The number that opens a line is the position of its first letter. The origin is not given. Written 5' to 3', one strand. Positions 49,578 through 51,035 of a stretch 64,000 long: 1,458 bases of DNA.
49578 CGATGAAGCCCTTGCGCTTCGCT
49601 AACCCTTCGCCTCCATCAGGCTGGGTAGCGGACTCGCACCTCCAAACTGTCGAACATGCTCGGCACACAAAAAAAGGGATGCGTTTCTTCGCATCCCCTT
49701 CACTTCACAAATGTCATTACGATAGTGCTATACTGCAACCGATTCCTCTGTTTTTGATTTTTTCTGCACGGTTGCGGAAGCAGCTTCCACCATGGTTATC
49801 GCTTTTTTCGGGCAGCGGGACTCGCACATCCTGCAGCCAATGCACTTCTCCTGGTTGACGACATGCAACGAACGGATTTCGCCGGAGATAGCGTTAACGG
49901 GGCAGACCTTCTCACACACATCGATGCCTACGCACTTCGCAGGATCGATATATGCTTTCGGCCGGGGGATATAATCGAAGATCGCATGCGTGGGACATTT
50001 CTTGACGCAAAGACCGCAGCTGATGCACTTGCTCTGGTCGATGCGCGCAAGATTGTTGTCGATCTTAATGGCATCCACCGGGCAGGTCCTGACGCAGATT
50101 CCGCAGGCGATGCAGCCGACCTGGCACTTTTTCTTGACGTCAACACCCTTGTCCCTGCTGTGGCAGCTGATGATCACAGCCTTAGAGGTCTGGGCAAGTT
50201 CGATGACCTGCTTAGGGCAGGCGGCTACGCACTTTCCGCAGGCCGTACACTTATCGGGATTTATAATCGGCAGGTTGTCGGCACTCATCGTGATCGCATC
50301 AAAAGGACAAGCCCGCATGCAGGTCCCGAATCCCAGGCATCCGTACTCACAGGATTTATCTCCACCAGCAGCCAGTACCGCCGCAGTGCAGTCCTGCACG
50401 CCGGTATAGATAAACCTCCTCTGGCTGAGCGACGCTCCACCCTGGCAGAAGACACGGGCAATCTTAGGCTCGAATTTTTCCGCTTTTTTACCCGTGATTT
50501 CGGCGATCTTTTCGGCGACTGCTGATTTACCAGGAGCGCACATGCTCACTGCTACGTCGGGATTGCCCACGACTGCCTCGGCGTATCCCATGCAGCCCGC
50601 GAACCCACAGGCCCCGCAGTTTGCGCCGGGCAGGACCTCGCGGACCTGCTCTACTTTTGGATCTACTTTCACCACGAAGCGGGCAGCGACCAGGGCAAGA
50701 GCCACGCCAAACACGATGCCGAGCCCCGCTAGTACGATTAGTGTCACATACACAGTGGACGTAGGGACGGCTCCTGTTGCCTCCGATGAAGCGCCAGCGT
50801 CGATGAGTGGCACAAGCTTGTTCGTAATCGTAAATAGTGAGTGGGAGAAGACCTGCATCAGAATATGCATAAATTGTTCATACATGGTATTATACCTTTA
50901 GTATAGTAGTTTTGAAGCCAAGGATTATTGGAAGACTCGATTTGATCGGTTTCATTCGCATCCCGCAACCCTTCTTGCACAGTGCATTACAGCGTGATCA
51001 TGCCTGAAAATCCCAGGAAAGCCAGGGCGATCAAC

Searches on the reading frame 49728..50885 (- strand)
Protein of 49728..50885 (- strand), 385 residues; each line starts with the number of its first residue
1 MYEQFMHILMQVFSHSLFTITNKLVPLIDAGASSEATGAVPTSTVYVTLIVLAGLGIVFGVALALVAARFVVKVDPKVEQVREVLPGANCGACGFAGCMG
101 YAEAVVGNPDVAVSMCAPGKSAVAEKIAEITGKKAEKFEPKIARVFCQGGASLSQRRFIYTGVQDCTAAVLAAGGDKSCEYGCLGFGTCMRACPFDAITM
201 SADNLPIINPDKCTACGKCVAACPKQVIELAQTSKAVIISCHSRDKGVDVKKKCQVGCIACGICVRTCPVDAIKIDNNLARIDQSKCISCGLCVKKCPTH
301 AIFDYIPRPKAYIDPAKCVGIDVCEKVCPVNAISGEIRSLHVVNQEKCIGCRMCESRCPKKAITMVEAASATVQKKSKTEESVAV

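Call 16: find_homologous_proteins(query=window:49728-50885:-, max_evalue=1e-30)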
Query window:49728-50885:- (385 aa): 7190 proteins with E <= 1e-30 among 8000 candidates; the best 120 are listed.
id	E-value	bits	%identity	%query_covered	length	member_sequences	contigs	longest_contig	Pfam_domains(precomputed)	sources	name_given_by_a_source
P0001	8.0e-245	830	100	98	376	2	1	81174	PF14697.12,PF12837.13,PF12798.13,PF13484.12,PF12838.13,PF13534.12,PF13459.12,PF12800.13,PF12797.13,PF04060.19,PF00037.33,PF25160.2,PF13237.12,PF13183.12,PF13370.12,PF13187.12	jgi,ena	-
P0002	5.8e-233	791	92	100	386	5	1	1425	PF14697.12,PF12837.13,PF12798.13,PF13484.12,PF12838.13,PF13459.12,PF12800.13,PF12797.13,PF04060.19,PF00037.33,PF25160.2,PF13237.12,PF13183.12,PF13370.12,PF13187.12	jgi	jgi:electron transport complex protein RnfB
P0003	2.7e-229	779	90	100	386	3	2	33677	PF14697.12,PF12837.13,PF12798.13,PF13484.12,PF12838.13,PF13534.12,PF13459.12,PF12800.13,PF12797.13,PF04060.19,PF00037.33,PF25160.2,PF13237.12,PF13183.12,PF13187.12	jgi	jgi:H+/Na+-translocating ferredoxin:NAD+ oxidoreductase subunit B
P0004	1.6e-224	763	89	100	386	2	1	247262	PF14697.12,PF12837.13,PF12798.13,PF13484.12,PF12838.13,PF13534.12,PF13459.12,PF12800.13,PF12797.13,PF04060.19,PF00037.33,PF25160.2,PF13237.12,PF13183.12,PF13370.12,PF13187.12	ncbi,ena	-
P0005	7.5e-220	748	90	98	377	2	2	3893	PF14697.12,PF12837.13,PF12798.13,PF13484.12,PF12838.13,PF13534.12,PF13459.12,PF12800.13,PF12797.13,PF04060.19,PF00037.33,PF25160.2,PF13237.12,PF13183.12,PF13370.12,PF13187.12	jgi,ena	-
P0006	9.5e-220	748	88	100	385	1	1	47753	PF14697.12,PF12837.13,PF12798.13,PF13484.12,PF12838.13,PF13534.12,PF13459.12,PF12800.13,PF12797.13,PF04060.19,PF00037.33,PF25160.2,PF13237.12,PF13183.12,PF13187.12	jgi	jgi:Na+-translocating ferredoxin:NAD+ oxidoreductase subunit B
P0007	2.8e-218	743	90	98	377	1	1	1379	PF14697.12,PF12837.13,PF12798.13,PF13484.12,PF12838.13,PF13534.12,PF13459.12,PF12800.13,PF12797.13,PF04060.19,PF00037.33,PF25160.2,PF13237.12,PF13183.12,PF13370.12,PF13187.12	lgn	-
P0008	3.8e-218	742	86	100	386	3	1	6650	PF14697.12,PF12837.13,PF12798.13,PF13484.12,PF12838.13,PF13534.12,PF13459.12,PF12800.13,PF12797.13,PF04060.19,PF00037.33,PF25160.2,PF13237.12,PF13183.12,PF13187.12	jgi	jgi:Na+-translocating ferredoxin:NAD+ oxidoreductase RNF subunit RnfB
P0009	7.3e-218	741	87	99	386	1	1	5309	PF14697.12,PF12837.13,PF12798.13,PF13484.12,PF12838.13,PF13534.12,PF12800.13,PF12797.13,PF04060.19,PF00037.33,PF25160.2,PF13237.12,PF13187.12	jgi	jgi:H+/Na+-translocating ferredoxin:NAD+ oxidoreductase subunit B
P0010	8.0e-217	738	85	100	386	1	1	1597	PF14697.12,PF12837.13,PF12798.13,PF13484.12,PF12838.13,PF12800.13,PF12797.13,PF04060.19,PF00037.33,PF25160.2,PF13237.12,PF13183.12,PF13370.12,PF13187.12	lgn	-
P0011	1.7e-216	737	85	100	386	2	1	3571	PF14697.12,PF12837.13,PF12798.13,PF13484.12,PF12838.13,PF12800.13,PF12797.13,PF04060.19,PF00037.33,PF25160.2,PF13237.12,PF13183.12,PF13187.12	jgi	jgi:electron transport complex protein RnfB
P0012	5.9e-216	735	86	99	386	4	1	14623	PF14697.12,PF12837.13,PF12798.13,PF13484.12,PF12838.13,PF13534.12,PF12800.13,PF12797.13,PF04060.19,PF00037.33,PF25160.2,PF13237.12,PF13187.12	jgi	jgi:electron transport complex protein RnfB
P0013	6.2e-216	735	88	95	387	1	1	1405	PF14697.12,PF12837.13,PF12798.13,PF13484.12,PF12838.13,PF13534.12,PF13459.12,PF12800.13,PF12797.13,PF04060.19,PF00037.33,PF25160.2,PF13237.12,PF13183.12,PF13370.12,PF13187.12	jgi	jgi:H+/Na+-translocating ferredoxin:NAD+ oxidoreductase subunit B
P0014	7.3e-216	735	88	95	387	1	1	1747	PF14697.12,PF12837.13,PF12798.13,PF13484.12,PF12838.13,PF13534.12,PF13459.12,PF12800.13,PF12797.13,PF04060.19,PF00037.33,PF25160.2,PF13237.12,PF13183.12,PF13370.12,PF13187.12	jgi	jgi:H+/Na+-translocating ferredoxin:NAD+ oxidoreductase subunit B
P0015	8.6e-216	734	86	100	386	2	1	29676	PF14697.12,PF12837.13,PF12798.13,PF13484.12,PF12838.13,PF13534.12,PF13459.12,PF12800.13,PF12797.13,PF04060.19,PF00037.33,PF25160.2,PF13237.12,PF13183.12,PF13187.12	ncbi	-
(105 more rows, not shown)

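Call 17: find_encoding_contigs(protein=P0004, flank=3000, max_places=2)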
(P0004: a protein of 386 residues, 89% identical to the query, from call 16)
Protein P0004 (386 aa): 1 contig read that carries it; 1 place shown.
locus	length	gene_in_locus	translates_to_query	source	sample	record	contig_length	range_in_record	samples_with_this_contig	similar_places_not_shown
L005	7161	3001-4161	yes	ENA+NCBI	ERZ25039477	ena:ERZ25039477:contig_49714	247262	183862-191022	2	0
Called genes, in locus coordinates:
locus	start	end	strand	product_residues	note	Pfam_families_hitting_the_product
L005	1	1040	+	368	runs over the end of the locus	PF03116:NQR2_RnfD_RnfE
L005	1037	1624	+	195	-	PF04205:FMN_bind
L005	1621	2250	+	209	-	PF02508:Rnf-Nqr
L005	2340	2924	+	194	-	PF02508:Rnf-Nqr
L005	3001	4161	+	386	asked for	PF04060:FeS, PF13187:Fer4_9, PF13237:Fer4_10, PF14697:Fer4_21, PF12838:Fer4_7, PF00037:Fer4, PF12838:Fer4_7, PF14697:Fer4_21, +21 more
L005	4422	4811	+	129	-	PF01597:GCV_H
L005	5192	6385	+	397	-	PF00890:FAD_binding_2 (faint), PF01134:GIDA (weak), PF01262:AlaDh_PNT_C (faint), PF07992:Pyr_redox_2, PF12831:FAD_oxidored (weak), PF13738:Pyr_redox_3, PF00070:Pyr_redox, PF02852:Pyr_redox_dim, +4 more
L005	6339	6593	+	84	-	PF02852:Pyr_redox_dim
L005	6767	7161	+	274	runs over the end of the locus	-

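Call 18: find_encoding_contigs(protein=P0003, flank=3000, max_places=2)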
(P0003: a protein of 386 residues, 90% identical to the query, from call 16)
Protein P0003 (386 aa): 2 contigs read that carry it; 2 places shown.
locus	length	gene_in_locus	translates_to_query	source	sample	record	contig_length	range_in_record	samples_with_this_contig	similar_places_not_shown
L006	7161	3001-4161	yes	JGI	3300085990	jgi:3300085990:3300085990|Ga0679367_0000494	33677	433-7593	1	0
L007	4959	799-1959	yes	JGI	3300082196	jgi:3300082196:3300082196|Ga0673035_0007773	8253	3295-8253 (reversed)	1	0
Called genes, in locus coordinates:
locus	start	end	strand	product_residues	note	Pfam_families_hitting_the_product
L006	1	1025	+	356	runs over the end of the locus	PF03116:NQR2_RnfD_RnfE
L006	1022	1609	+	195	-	PF04205:FMN_bind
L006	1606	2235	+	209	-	PF02508:Rnf-Nqr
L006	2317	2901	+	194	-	PF02508:Rnf-Nqr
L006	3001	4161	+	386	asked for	PF04060:FeS, PF13187:Fer4_9, PF14697:Fer4_21, PF12838:Fer4_7, PF00037:Fer4, PF12838:Fer4_7, PF14697:Fer4_21, PF14697:Fer4_21, +20 more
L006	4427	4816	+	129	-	PF01597:GCV_H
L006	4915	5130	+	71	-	-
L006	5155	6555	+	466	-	PF00890:FAD_binding_2 (faint), PF01134:GIDA, PF07992:Pyr_redox_2, PF12831:FAD_oxidored (weak), PF13738:Pyr_redox_3, PF00070:Pyr_redox, PF02737:3HCDH_N (weak), PF02852:Pyr_redox_dim, +4 more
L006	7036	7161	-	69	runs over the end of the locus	-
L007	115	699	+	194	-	PF02508:Rnf-Nqr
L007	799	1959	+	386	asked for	PF04060:FeS, PF13187:Fer4_9, PF14697:Fer4_21, PF12838:Fer4_7, PF00037:Fer4, PF12838:Fer4_7, PF14697:Fer4_21, PF14697:Fer4_21, +20 more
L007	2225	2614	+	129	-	PF01597:GCV_H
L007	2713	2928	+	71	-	-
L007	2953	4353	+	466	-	PF00890:FAD_binding_2 (faint), PF01134:GIDA, PF07992:Pyr_redox_2, PF12831:FAD_oxidored (weak), PF13738:Pyr_redox_3, PF00070:Pyr_redox, PF02737:3HCDH_N (weak), PF02852:Pyr_redox_dim, +4 more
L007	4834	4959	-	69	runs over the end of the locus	-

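Call 19: find_encoding_contigs(protein=P0006, flank=3000, max_places=2)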
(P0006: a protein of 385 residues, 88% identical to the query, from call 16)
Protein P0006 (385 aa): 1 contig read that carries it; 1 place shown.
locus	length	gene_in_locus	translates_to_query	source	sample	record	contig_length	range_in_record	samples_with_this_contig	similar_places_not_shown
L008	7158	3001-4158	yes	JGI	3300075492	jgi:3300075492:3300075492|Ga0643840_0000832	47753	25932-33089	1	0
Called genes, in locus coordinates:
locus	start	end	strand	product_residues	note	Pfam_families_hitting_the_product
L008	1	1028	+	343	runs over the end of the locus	PF03116:NQR2_RnfD_RnfE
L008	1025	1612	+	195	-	PF04205:FMN_bind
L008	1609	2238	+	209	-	PF02508:Rnf-Nqr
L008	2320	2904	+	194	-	PF02508:Rnf-Nqr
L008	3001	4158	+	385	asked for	PF04060:FeS, PF12838:Fer4_7 (weak), PF13187:Fer4_9 (weak), PF13237:Fer4_10 (weak), PF14697:Fer4_21, PF25160:LdpA_Fe-S-bd (weak), PF12838:Fer4_7, PF14697:Fer4_21, +17 more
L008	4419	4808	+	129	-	PF01597:GCV_H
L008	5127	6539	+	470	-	PF00890:FAD_binding_2 (faint), PF01134:GIDA, PF01262:AlaDh_PNT_C (faint), PF07992:Pyr_redox_2, PF12831:FAD_oxidored (weak), PF13738:Pyr_redox_3, PF00070:Pyr_redox, PF02852:Pyr_redox_dim, +6 more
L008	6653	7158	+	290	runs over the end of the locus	-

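Call 56: find_encoding_contigs(protein=P0005, flank=2500, max_places=3)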
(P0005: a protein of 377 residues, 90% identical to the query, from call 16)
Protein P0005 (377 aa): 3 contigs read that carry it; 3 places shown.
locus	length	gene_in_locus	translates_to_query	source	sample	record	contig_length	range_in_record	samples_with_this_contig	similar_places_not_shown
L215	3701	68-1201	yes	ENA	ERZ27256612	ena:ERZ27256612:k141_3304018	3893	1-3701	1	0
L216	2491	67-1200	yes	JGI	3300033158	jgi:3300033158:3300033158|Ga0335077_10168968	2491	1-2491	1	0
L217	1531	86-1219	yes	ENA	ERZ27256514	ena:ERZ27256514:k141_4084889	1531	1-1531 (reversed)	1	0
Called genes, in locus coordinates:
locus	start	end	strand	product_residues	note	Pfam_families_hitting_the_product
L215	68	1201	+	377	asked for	PF04060:FeS, PF12838:Fer4_7, PF13187:Fer4_9, PF12838:Fer4_7, PF14697:Fer4_21, PF00037:Fer4, PF12838:Fer4_7, PF14697:Fer4_21, +19 more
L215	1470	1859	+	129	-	PF01597:GCV_H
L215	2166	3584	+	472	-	PF00890:FAD_binding_2 (faint), PF01134:GIDA, PF07992:Pyr_redox_2, PF12831:FAD_oxidored (weak), PF13738:Pyr_redox_3, PF00070:Pyr_redox, PF02737:3HCDH_N (weak), PF02852:Pyr_redox_dim, +4 more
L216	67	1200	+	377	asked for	PF04060:FeS, PF12838:Fer4_7, PF13187:Fer4_9, PF12838:Fer4_7, PF14697:Fer4_21, PF00037:Fer4, PF12838:Fer4_7, PF14697:Fer4_21, +19 more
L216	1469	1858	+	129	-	PF01597:GCV_H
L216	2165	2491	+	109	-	?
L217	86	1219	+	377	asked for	PF04060:FeS, PF12838:Fer4_7, PF13187:Fer4_9, PF12838:Fer4_7, PF14697:Fer4_21, PF00037:Fer4, PF12838:Fer4_7, PF14697:Fer4_21, +19 more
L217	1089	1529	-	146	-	?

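Call 57: find_encoding_contigs(protein=P0002, flank=2500, max_places=3)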
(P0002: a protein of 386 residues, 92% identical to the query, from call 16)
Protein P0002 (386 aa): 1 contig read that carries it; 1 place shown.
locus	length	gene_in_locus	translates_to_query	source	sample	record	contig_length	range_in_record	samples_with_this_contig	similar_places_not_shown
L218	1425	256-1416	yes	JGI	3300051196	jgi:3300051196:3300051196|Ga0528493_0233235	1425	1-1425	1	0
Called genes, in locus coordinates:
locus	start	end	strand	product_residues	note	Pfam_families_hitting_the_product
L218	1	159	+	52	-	?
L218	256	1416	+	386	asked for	PF04060:FeS, PF12838:Fer4_7, PF13237:Fer4_10, PF14697:Fer4_21, PF12838:Fer4_7, PF00037:Fer4, PF12838:Fer4_7, PF14697:Fer4_21, +20 more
